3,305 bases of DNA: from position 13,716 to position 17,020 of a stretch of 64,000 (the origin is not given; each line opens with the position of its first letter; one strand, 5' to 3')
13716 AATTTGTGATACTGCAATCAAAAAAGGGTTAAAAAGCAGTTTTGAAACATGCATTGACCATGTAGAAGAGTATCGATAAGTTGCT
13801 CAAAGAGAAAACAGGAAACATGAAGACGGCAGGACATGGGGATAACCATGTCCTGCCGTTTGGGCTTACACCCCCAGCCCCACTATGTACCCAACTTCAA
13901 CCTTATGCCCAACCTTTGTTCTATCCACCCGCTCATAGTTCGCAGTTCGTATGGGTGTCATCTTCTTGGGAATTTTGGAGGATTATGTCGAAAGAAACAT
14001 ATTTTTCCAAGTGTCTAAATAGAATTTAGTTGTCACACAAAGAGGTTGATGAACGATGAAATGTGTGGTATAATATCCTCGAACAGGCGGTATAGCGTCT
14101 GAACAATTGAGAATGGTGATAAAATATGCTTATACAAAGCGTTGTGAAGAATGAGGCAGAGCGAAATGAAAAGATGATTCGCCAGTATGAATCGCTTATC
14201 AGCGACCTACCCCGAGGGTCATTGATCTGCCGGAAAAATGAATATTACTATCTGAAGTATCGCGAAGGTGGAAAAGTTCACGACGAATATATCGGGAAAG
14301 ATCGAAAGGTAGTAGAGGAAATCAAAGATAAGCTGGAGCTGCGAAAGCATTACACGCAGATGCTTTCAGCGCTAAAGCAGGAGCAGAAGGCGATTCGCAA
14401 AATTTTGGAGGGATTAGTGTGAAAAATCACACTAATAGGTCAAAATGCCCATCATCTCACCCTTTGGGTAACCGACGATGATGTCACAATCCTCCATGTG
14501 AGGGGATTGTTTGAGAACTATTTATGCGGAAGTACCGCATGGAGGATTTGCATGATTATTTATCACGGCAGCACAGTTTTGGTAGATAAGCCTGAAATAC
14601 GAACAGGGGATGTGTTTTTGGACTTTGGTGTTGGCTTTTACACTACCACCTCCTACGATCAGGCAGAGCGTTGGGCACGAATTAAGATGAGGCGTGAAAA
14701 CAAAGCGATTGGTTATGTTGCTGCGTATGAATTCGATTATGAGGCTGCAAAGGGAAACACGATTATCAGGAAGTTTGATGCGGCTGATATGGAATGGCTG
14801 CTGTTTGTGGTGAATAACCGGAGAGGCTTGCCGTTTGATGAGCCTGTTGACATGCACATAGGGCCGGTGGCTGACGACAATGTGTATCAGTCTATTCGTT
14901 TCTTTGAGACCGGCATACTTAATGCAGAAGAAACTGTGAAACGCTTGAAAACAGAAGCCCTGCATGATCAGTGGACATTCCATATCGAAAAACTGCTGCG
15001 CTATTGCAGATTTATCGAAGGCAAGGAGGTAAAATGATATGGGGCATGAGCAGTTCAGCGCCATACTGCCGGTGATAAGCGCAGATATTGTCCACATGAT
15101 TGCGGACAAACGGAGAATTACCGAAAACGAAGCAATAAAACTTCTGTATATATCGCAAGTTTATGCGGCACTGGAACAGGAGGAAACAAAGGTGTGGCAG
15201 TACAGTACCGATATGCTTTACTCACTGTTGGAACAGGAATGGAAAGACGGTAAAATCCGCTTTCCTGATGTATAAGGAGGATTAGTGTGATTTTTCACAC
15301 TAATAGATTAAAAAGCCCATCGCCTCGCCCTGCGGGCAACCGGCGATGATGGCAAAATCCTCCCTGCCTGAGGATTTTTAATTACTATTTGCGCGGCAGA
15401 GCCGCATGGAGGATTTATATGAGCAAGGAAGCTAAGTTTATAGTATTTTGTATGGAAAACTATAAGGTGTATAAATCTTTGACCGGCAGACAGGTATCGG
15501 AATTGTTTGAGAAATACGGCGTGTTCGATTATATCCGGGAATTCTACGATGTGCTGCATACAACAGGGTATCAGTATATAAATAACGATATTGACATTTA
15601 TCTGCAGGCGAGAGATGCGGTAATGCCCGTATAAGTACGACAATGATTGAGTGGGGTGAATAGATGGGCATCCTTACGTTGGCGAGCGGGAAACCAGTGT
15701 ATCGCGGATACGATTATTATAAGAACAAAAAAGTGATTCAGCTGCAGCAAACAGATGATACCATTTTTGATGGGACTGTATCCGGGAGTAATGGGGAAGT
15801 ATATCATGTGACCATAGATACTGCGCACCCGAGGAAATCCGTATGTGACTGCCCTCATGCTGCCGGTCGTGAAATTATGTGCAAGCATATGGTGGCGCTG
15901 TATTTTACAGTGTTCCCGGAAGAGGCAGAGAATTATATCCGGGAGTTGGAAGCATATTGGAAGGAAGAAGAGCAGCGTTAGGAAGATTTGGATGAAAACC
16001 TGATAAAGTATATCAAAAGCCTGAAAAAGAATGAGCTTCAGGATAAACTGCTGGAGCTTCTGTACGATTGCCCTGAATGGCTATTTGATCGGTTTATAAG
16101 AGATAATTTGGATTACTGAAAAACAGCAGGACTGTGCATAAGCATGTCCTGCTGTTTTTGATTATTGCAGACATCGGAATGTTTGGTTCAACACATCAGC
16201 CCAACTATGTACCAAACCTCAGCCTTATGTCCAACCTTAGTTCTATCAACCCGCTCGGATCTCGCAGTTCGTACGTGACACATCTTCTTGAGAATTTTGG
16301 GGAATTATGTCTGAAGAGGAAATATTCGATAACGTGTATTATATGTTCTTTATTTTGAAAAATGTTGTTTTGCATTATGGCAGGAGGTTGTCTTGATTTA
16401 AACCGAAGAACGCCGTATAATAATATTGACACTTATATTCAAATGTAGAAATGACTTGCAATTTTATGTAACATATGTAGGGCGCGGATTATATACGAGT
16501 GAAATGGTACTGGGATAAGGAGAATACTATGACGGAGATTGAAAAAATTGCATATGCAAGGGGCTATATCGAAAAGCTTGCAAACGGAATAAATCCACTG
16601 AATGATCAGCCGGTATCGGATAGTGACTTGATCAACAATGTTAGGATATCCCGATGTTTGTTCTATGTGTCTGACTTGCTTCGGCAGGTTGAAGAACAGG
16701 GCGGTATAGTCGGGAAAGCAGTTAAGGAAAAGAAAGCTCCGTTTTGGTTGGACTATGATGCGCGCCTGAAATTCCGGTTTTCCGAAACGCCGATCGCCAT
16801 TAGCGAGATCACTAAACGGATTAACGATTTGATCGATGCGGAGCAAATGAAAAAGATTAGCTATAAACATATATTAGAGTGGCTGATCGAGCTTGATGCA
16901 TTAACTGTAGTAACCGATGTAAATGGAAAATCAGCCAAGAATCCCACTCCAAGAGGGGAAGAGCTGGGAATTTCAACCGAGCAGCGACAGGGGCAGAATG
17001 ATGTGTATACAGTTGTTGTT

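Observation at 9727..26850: Six same-orientation copies of a ~134-bp module split 17 kb of defence/TA/CRISPR genes into five cassettes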

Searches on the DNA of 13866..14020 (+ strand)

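Call 55: search_dna_similar(query=window:13866-14020:+, collection=phages, mode=distant, max_evalue=0.01)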
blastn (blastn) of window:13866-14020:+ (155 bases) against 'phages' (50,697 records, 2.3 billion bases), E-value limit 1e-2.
Records with a match: 1; places in all: 1; records where one place covers at least 80% of the query: 0.
Best place of each record, by identity: 60-80% 1.
By first word of the organism name: Bacteriophage 1.
By host as written in the record: - 1.
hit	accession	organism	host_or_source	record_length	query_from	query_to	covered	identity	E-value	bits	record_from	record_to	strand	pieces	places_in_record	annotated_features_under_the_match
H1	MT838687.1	Bacteriophage sp.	human fecal samples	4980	14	103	58%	71.1%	3e-3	46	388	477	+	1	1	record has no annotation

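Call 56: search_dna_similar(query=window:13866-14020:+, collection=plasmids, mode=distant, max_evalue=0.01)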
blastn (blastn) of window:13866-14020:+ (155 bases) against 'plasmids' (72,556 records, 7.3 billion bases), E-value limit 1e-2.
No match.

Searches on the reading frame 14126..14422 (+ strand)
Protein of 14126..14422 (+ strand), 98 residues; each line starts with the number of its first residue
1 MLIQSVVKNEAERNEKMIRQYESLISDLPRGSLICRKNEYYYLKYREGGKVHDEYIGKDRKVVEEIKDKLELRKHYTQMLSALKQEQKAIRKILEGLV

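Call 17: search_protein_families(library=pfam, proteins=[window:14126-14422:+], max_evalue=0.01)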
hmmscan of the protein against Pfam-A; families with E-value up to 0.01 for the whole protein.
window:14126-14422:+ (98 aa): 1 family
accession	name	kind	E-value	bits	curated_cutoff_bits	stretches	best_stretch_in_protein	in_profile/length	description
PF13012.11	MitMem_reg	-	0.0033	17.7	26.6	0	3-30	48-75/113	Maintenance of mitochondrial structure and function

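Call 39: find_homologous_proteins(query=window:14126-14422:+, max_evalue=0.00001)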
Query window:14126-14422:+ (98 aa): 387 proteins with E <= 0.00001 among 388 candidates; the best 120 are listed.
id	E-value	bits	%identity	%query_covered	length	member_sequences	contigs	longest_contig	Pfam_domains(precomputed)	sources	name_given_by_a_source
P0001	8.6e-55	200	100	100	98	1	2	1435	PF20586.4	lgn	-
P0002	2.1e-52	192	97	100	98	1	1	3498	PF20586.4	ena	-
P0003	6.8e-50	185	94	100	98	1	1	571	PF20586.4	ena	-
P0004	7.9e-47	175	83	100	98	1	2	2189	PF20586.4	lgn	-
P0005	4.2e-45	169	83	100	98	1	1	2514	PF20586.4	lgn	-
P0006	6.3e-45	169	83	100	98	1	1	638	PF20586.4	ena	-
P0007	6.9e-45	169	100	84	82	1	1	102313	PF20586.4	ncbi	-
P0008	7.3e-45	168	82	100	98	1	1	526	PF20586.4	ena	-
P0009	8.6e-45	168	82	100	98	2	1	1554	PF20586.4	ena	-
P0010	2.0e-44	167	82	100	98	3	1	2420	PF20586.4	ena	-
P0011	3.5e-44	166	79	100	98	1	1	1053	PF20586.4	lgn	-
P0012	5.7e-44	166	81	100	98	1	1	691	PF20586.4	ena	-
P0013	1.0e-43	165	79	100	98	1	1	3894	PF20586.4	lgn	-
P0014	2.1e-43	164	79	100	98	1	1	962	PF20586.4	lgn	-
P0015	3.0e-43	163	79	100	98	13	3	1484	PF20586.4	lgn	-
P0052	4.1e-39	150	76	100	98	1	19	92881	PF20586.4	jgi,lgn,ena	-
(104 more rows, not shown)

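Call 41: find_encoding_contigs(protein=P0052, flank=10000, max_places=8)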
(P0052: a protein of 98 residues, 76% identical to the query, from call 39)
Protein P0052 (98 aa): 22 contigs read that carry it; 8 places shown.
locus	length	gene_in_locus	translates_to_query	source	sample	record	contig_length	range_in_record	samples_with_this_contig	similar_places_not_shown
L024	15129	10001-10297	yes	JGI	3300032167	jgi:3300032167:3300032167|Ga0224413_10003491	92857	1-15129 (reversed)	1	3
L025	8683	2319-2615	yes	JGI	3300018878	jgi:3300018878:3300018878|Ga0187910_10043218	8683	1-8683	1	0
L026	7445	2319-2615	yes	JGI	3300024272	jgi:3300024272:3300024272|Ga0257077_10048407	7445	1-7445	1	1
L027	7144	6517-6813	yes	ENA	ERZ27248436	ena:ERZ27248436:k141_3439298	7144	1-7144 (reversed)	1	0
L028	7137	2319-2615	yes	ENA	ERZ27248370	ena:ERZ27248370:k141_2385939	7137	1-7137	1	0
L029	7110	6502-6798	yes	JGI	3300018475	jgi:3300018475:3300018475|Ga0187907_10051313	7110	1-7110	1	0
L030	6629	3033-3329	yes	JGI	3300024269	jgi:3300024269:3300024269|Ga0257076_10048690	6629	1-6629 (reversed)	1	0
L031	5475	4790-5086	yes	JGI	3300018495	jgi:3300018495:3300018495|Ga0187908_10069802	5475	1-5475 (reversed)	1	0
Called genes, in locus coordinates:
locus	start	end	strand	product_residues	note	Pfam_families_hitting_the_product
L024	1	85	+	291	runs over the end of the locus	PF00005:ABC_tran, PF13304:AAA_21 (weak)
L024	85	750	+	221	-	-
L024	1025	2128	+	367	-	-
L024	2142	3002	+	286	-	-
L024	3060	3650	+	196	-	-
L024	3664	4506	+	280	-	PF12698:ABC2_membrane_3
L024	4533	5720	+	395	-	-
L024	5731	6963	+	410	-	-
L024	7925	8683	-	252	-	PF01381:HTH_3 (weak), PF13560:HTH_31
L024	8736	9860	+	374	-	PF14659:Phage_int_SAM_3, PF00589:Phage_integrase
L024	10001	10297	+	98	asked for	PF20586:DUF6788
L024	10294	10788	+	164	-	PF13151:DUF3990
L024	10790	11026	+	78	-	-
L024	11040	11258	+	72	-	PF12668:DUF3791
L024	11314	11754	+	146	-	-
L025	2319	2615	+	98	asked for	PF20586:DUF6788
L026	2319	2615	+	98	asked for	PF20586:DUF6788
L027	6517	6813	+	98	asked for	PF20586:DUF6788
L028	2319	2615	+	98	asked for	PF20586:DUF6788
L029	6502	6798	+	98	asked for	PF20586:DUF6788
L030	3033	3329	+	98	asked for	PF20586:DUF6788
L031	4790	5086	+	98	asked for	PF20586:DUF6788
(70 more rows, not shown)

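Call 44: find_encoding_contigs(protein=P0007, flank=10000, max_places=3)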
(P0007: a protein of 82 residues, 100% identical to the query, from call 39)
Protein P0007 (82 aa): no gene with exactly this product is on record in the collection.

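Call 61: find_encoding_contigs(protein=P0002, flank=10000, max_places=5)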
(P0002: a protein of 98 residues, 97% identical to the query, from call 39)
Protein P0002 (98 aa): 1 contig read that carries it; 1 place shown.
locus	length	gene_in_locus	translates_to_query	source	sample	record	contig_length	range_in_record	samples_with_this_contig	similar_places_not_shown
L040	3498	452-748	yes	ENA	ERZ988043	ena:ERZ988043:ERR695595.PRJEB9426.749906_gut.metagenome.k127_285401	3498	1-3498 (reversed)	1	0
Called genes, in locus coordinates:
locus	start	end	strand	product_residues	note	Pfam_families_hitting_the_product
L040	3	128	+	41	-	?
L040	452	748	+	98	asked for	PF20586:DUF6788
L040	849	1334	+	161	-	PF13151:DUF3990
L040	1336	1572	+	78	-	-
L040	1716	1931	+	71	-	PF12668:DUF3791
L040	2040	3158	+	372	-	PF22016:DUF6933, PF07929:PRiA4_ORF3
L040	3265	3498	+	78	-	?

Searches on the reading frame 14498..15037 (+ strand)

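Call 17: search_protein_families(library=pfam, proteins=[window:14498-15037:+], max_evalue=0.01)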
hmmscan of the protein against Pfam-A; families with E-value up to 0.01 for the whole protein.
window:14498-15037:+ (179 aa): 1 family
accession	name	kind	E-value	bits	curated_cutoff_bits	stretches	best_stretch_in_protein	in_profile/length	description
PF13151.12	DUF3990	-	6e-43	146.6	32.2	1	19-172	1-152/152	Protein of unknown function (DUF3990)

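Call 80: search_protein_families(library=padloc, proteins=[window:14498-15037:+], max_evalue=0.001)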
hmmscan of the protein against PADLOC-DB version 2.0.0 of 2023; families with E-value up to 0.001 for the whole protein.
window:14498-15037:+ (179 aa): 8 families
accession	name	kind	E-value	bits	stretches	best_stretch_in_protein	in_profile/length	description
PDLC04436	PDC-M13A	-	6.5e-50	167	1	19-176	1-157/159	-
PDLC04438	PDC-M13B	-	1.1e-47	159.9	1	19-177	1-157/158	-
PDLC04411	PDC-M10A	-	2.5e-26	90.2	1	19-178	4-153/156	-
PDLC04412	PDC-M10A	-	2.3e-25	87.1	1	19-177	1-149/152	-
PDLC04437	PDC-M13A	-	6.4e-21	72.8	1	32-133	3-103/117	-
PDLC04413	PDC-M10A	-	3.2e-14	50.8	1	19-168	1-140/157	-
PDLC04641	PDC-M42A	-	7.7e-08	30.3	1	19-85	4-67/215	-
PDLC04640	PDC-M42A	-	7.2e-05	20.3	1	13-106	62-149/280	-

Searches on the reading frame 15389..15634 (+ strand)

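Call 17: search_protein_families(library=pfam, proteins=[window:15389-15634:+], max_evalue=0.01)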
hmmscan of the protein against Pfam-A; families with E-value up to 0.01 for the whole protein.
window:15389-15634:+ (81 aa): 1 family
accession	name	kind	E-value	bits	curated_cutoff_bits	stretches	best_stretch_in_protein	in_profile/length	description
PF12668.12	DUF3791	-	9.7e-23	80.4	25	1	17-75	2-60/60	Protein of unknown function (DUF3791)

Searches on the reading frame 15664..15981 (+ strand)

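Call 17: search_protein_families(library=pfam, proteins=[window:15664-15981:+], max_evalue=0.01)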
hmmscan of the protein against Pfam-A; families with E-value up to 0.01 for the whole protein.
window:15664-15981:+ (105 aa): 1 family
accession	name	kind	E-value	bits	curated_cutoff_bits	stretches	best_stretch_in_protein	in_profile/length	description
PF04434.22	SWIM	-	5.9e-06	26.1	19.6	1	47-81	1-35/38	SWIM zinc finger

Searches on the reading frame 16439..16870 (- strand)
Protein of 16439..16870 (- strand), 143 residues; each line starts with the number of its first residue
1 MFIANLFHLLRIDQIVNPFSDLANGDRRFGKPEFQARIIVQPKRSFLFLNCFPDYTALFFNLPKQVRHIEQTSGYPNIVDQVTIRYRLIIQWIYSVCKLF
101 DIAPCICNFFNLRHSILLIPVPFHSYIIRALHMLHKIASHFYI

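Call 26: search_protein_families(library=pfam, proteins=[window:16439-16870:-], max_evalue=0.01)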
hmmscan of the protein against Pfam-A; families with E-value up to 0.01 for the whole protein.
window:16439-16870:- (143 aa): 0 families
